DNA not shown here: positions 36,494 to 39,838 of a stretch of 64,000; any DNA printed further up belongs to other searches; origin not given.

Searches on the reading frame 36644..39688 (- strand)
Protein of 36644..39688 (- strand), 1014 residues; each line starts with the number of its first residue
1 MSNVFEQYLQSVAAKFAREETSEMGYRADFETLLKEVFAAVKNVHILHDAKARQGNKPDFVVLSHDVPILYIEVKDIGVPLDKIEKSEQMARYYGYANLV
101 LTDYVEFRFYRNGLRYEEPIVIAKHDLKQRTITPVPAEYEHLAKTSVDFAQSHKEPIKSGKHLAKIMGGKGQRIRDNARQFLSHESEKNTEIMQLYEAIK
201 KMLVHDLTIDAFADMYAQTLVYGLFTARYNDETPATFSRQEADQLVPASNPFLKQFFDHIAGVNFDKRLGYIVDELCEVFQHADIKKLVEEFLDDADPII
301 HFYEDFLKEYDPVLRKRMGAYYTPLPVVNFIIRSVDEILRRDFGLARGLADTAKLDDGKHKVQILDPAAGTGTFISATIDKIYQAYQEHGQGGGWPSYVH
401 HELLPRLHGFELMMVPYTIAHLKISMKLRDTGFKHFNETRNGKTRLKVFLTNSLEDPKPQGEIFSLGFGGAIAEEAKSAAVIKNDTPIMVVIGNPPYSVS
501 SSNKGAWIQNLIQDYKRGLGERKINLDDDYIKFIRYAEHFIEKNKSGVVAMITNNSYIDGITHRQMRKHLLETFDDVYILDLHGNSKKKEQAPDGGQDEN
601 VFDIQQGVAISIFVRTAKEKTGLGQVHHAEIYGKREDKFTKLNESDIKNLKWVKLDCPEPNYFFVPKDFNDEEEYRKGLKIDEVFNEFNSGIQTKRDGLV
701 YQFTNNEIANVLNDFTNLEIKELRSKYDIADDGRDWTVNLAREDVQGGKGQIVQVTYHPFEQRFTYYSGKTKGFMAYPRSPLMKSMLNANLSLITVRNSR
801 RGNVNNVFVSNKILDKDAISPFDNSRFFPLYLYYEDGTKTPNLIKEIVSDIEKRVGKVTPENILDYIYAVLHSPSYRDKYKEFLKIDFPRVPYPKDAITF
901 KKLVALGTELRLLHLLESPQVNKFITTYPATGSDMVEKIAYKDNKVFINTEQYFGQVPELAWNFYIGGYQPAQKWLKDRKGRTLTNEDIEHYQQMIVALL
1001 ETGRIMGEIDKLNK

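Call 53: search_protein_families(library=pfam, proteins=[window:36644-39688:-], max_evalue=0.00001)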
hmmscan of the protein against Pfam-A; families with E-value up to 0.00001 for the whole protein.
window:36644-39688:- (1014 aa): 3 families
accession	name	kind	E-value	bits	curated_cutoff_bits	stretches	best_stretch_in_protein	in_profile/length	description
PF18135.7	Type_ISP_C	-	3.1e-82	276.8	25.9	1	683-1006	1-340/342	Type ISP C-terminal specificity domain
PF02384.22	N6_Mtase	-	9.2e-13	48.6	20.4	1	297-572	4-203/311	N-6 DNA Methylase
PF07669.17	Eco57I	-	1.9e-09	38.3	25.3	1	476-582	62-165/171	Eco57I restriction-modification methylase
